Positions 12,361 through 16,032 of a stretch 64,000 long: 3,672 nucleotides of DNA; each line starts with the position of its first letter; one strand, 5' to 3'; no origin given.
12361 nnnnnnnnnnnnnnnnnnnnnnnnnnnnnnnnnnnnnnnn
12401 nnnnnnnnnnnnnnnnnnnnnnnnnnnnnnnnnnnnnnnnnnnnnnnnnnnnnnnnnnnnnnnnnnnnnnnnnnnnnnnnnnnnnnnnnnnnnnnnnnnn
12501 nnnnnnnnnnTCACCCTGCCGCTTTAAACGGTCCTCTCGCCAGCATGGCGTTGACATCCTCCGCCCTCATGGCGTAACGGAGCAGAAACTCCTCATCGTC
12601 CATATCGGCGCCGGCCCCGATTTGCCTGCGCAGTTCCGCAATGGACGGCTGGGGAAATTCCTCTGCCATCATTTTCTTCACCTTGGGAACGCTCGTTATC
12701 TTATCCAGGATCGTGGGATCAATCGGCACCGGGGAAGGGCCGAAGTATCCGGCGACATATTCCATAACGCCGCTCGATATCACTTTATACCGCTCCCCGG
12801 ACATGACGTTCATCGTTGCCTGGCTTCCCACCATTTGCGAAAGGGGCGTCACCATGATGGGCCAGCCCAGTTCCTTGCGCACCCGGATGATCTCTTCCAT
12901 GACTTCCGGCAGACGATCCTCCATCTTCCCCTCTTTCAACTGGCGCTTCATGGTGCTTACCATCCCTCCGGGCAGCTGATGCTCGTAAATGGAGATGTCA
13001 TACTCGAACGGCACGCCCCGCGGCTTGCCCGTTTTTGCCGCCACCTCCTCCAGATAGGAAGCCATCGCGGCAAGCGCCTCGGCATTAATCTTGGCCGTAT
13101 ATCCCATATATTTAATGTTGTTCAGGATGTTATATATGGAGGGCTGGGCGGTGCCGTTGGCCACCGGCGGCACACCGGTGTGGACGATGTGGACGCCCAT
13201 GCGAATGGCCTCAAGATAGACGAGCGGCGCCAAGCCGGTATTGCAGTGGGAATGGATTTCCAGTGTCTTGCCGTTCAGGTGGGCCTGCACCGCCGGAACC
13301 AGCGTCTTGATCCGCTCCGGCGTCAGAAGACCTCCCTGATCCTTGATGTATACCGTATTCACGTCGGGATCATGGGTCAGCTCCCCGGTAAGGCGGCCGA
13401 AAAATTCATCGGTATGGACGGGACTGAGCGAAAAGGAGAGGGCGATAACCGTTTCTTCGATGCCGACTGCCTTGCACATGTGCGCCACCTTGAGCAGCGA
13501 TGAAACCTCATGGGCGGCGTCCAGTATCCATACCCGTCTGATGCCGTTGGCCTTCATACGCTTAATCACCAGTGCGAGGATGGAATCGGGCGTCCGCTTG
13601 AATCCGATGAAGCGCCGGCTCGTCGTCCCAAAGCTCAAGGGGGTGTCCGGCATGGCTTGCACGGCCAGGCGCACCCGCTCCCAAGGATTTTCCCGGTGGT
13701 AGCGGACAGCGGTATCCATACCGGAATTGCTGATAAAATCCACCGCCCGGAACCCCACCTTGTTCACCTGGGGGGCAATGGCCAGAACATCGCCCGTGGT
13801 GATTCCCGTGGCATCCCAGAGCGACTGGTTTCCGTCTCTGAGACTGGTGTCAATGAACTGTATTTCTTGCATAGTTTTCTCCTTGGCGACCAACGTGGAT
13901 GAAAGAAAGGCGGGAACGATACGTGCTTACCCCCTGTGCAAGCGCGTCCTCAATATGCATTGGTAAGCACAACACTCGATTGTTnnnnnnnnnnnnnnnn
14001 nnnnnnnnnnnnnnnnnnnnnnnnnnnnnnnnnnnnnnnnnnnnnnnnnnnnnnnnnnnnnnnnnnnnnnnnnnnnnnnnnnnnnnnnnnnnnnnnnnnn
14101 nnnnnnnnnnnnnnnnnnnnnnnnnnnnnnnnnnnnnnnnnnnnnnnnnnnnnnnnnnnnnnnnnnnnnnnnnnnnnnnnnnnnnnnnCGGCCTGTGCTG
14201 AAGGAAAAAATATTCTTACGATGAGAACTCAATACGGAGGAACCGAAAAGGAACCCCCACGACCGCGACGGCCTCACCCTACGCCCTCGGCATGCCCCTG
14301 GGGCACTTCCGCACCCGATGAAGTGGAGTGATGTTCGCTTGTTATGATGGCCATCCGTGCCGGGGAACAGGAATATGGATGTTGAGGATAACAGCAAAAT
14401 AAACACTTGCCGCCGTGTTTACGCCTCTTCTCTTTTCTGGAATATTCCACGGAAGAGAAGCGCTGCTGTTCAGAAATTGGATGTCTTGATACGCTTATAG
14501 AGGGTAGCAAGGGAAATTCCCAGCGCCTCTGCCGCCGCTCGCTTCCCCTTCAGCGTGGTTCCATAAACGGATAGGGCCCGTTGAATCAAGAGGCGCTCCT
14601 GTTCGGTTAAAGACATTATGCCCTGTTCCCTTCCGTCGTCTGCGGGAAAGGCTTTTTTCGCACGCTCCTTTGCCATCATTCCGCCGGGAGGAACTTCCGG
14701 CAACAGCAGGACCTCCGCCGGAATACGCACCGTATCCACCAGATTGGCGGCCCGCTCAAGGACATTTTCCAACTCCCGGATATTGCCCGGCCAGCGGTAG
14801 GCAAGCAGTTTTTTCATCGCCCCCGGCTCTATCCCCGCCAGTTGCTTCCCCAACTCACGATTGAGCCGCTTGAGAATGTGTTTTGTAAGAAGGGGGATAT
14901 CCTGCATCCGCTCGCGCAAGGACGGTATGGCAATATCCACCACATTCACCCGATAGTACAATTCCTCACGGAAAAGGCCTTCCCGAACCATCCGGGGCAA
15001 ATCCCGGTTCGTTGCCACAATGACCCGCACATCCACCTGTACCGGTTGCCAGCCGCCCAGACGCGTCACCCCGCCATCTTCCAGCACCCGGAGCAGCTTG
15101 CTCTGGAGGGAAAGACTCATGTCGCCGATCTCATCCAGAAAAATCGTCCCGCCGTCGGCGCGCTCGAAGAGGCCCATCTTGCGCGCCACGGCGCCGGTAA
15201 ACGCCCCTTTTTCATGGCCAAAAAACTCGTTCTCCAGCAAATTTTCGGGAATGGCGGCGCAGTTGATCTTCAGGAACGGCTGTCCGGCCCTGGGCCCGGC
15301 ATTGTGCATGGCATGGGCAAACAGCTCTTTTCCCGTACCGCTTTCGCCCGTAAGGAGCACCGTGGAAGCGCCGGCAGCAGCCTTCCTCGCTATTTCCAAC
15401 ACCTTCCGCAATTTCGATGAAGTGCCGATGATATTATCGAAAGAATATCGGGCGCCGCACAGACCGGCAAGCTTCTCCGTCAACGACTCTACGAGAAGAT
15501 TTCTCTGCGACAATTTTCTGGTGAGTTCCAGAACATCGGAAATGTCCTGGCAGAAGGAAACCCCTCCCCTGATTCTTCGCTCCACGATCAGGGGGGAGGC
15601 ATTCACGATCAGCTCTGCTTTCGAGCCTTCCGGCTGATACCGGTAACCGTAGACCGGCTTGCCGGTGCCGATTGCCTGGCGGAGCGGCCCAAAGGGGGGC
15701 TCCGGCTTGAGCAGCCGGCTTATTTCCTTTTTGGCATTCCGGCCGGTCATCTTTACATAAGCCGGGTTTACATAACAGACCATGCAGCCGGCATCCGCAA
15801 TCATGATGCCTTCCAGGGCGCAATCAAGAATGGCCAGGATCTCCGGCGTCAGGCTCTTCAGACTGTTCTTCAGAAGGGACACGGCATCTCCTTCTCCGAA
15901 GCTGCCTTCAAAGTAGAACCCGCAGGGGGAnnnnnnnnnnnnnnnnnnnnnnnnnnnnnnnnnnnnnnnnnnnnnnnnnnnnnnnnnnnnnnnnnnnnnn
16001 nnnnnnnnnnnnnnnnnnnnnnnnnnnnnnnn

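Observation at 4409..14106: sigma54-driven nine-kb operon mixing carboxyltransferase, thiolase/HMGCS-like/DUF35, CoA-transferase, CoA ligase, UbiD and an isochorismatase-like hydrolase: unassigned anaerobic acid-activation pathway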

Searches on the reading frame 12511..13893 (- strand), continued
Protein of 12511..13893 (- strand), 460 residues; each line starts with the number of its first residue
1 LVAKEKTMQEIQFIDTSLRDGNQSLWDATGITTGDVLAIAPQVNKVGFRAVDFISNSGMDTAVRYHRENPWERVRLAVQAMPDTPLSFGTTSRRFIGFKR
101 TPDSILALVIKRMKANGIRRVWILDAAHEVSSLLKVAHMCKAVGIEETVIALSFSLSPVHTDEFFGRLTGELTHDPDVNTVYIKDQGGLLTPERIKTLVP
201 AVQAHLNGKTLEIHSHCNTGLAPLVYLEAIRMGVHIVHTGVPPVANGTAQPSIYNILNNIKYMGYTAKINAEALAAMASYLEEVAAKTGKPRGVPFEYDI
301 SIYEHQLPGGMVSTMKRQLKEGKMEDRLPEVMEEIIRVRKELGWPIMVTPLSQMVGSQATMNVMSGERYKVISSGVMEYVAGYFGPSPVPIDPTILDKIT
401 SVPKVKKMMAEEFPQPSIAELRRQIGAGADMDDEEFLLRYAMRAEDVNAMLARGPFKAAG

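Call 93: get_annotated_region(hit=H15, flank=9000)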
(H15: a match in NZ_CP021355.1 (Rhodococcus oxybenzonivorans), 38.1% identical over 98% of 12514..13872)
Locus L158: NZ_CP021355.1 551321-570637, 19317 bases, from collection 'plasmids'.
description: Rhodococcus oxybenzonivorans strain S2-17 plasmid pRB98, complete sequence
organism: Rhodococcus oxybenzonivorans (NCBI taxid 1990687)
taxonomy: Bacteria; Actinomycetota; Actinomycetes; Mycobacteriales; Nocardiaceae; Rhodococcus; Rhodococcus oxybenzonivorans
host: -; source: river sediment; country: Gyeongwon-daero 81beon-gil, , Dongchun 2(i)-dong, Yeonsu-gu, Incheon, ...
typing (MOB-suite, as given by PLSDB): mobilizable; relaxase MOBP
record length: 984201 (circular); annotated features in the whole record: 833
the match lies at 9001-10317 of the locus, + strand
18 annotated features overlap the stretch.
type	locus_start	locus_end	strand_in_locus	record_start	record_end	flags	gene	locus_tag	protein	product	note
CDS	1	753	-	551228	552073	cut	-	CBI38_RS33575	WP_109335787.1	helix-turn-helix transcriptional regulator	GO:0006355 - regulation of DNA-templated transcription [Evidence IEA]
CDS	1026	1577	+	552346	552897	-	-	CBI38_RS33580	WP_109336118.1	PEP-utilizing enzyme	GO:0016310 - phosphorylation [Evidence IEA]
CDS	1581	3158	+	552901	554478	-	-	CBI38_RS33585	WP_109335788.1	hypothetical protein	-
CDS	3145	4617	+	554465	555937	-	-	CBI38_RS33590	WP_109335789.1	AMP-binding protein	-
CDS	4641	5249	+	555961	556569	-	-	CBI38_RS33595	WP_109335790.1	hypothetical protein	-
CDS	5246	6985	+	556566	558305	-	-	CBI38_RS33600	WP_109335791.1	pyruvate, phosphate dikinase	-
CDS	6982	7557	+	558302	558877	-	-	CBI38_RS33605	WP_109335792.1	biotin/lipoyl-containing protein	-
CDS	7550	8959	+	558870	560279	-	-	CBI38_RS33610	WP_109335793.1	acetyl-CoA carboxylase biotin carboxylase subunit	-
CDS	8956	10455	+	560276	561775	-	-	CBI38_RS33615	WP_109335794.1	carboxyltransferase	-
CDS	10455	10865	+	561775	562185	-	-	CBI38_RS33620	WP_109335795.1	OB-fold domain-containing protein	-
CDS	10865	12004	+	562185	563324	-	-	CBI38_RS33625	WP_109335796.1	thiolase family protein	-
CDS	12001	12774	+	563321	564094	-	-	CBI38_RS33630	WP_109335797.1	tyrosine-protein phosphatase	GO:0006470 - protein dephosphorylation [Evidence IEA]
CDS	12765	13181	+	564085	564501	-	-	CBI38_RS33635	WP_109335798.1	SRPBCC family protein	-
CDS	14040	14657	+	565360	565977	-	-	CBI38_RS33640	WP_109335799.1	TetR/AcrR family transcriptional regulator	-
CDS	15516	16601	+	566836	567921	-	-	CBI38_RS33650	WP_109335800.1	phosphotransferase family protein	-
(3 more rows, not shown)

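Call 94: get_annotated_region(hit=H5, flank=9000)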
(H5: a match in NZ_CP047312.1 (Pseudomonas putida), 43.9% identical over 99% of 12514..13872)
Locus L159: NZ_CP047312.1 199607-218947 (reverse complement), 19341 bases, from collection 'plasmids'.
description: Pseudomonas putida strain YC-AE1 plasmid unnamed1, complete sequence
organism: Pseudomonas putida (NCBI taxid 303)
taxonomy: Bacteria; Pseudomonadota; Gammaproteobacteria; Pseudomonadales; Pseudomonadaceae; Pseudomonas; Pseudomonas putida
host: -; source: whole organism,soil sample; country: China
typing (MOB-suite, as given by PLSDB): conjugative; replicon rep_cluster_1115; relaxase MOBP; mating-pair formation MPF_I
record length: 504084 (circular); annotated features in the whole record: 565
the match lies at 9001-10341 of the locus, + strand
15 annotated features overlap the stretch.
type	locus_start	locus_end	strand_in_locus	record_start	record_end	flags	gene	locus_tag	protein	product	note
CDS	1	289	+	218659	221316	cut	-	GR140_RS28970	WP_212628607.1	hypothetical protein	-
CDS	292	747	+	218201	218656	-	-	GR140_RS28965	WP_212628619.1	hypothetical protein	-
CDS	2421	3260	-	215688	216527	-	-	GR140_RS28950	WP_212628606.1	helix-turn-helix domain-containing protein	GO:0006355 - regulation of DNA-templated transcription [Evidence IEA]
CDS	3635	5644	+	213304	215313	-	-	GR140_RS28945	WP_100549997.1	acetoacetate--CoA ligase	GO:0019287 - isopentenyl diphosphate biosynthetic process, mevalonate pathway [Evidence IEA]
CDS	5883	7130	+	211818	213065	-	-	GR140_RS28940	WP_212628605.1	Tm-1-like ATP-binding domain-containing protein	-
CDS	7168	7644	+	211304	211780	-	-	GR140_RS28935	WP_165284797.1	biotin/lipoyl-containing protein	-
CDS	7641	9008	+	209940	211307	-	-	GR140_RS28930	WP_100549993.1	biotin carboxylase N-terminal domain-containing protein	-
CDS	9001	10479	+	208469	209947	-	-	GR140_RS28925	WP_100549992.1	biotin carboxyl carrier protein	-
CDS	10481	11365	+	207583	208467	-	-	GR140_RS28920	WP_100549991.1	HAD hydrolase-like protein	-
CDS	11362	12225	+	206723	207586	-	-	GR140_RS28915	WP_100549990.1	amidohydrolase family protein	-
CDS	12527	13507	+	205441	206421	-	-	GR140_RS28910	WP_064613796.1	IS5 family transposase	-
CDS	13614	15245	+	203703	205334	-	-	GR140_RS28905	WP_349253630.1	DUF1302 domain-containing protein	-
CDS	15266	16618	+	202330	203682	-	-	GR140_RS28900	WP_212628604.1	DUF1329 domain-containing protein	-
CDS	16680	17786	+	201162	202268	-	-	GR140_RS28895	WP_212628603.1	YCF48-related protein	-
CDS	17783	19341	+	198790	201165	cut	-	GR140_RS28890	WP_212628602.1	MMPL family transporter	-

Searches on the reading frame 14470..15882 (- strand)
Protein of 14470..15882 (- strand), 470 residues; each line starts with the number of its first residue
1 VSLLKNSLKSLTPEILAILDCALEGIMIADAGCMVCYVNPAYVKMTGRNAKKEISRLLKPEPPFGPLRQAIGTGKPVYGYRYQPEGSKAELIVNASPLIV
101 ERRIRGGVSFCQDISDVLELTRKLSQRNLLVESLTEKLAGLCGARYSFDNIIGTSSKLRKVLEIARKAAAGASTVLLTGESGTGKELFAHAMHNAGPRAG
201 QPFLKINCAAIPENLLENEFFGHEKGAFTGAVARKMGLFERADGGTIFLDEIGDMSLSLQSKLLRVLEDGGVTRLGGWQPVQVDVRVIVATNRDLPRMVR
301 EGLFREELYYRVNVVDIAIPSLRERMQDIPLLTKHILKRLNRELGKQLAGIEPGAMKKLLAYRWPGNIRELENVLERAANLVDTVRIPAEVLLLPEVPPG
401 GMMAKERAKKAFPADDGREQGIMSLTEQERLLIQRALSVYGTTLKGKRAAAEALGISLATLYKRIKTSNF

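Call 3: search_protein_families(library=pfam, proteins=[window:14470-15882:-])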
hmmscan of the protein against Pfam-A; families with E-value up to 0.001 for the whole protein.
window:14470-15882:- (470 aa): 8 families
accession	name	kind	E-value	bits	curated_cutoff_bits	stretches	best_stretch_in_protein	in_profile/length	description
PF00158.32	Sigma54_activat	-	2.5e-69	232.7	20.2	1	151-317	1-167/168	Sigma-54 interaction domain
PF25601.1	AAA_lid_14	-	2.9e-23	81.9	27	1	323-392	1-70/87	AAA+ ATPase lid domain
PF14532.12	Sigma54_activ_2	-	2e-19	70.6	25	1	153-322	2-138/138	Sigma-54 interaction domain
PF00004.35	AAA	-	4.2e-07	30.9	21.2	1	175-305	1-120/131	ATPase family associated with various cellular activities (AAA)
PF01078.27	Mg_chelatase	-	4.3e-06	26.7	20.3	0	150-194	4-44/207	Magnesium chelatase, subunit ChlI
PF07724.20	AAA_2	-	8e-06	26.4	27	1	173-291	4-122/166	AAA domain (Cdc48 subfamily)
PF07728.20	AAA_5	-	1.4e-05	25.5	22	1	175-293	2-123/139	AAA domain (dynein-related subfamily)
PF13188.13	PAS_8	-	1.5e-05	25.2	21.8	1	17-55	5-43/65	PAS domain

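Call 4: search_protein_families(library=ncbifam, proteins=[window:14470-15882:-])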
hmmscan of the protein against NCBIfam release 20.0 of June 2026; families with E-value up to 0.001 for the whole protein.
window:14470-15882:- (470 aa): 30 families (the best 25 are shown)
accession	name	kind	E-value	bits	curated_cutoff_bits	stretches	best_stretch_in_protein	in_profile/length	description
NF041552.1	TF_PrdR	equivalog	7.2e-113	377.9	795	1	14-467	135-575/577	sigma-54 dependent transcriptional regulator PrdR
TIGR01817.1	nifA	equivalog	3.9e-106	355.9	528.85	1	145-394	192-440/534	nif-specific transcriptional activator NifA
NF008469.0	PRK11361.1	equivalog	8.4e-96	321.4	714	1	122-463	113-450/461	acetoacetate metabolism transcriptional regulator AtoC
TIGR01818.1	ntrC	equivalog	3.7e-94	316.1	558.6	1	146-466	131-461/463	nitrogen regulation protein NR(I)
NF050807.1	TransRegFlbDCaul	equivalog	2e-93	313.7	750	1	151-466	120-436/454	sigma-54-dependent transcriptional regulator FlbD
TIGR02915.1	PEP_resp_reg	equivalog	4.5e-90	302.6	502.6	1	144-466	132-440/445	PEP-CTERM-box response regulator transcription factor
NF003451.0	PRK05022.1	equivalog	1.1e-88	298.2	476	1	147-463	188-503/512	nitric oxide reductase transcriptional regulator NorR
NF038308.1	RNA_repair_RtcR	equivalog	1.3e-87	294.9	650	1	144-461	175-504/530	RNA repair transcriptional activator RtcR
TIGR02329.1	propionate_PrpR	equivalog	3.1e-86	290.1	499.2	1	112-466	177-525/526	propionate catabolism operon regulatory protein PrpR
NF041906.1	V4R_TF_MobR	exception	2.7e-85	286.9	999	1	142-466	225-542/544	phenol degradation transcriptional regulator MobR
NF011958.0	PRK15429.1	equivalog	1e-84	285.5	830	1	117-467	353-683/692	formate hydrogenlyase transcriptional activator FlhA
NF011695.0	PRK15115.1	equivalog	2e-81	274.1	763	1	148-384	134-370/445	two-component system response regulator GlrR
TIGR02974.1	phageshock_pspF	equivalog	1.7e-80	270.8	443.55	1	151-380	1-231/336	phage shock protein operon transcriptional activator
NF011953.0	PRK15424.1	equivalog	1.8e-80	271.1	703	1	110-468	185-534/538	propionate catabolism operon regulatory protein PrpR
NF007689.0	PRK10365.1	equivalog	1.6e-79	267.8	760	1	149-464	139-438/441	sigma-54-dependent response regulator transcription factor ZraR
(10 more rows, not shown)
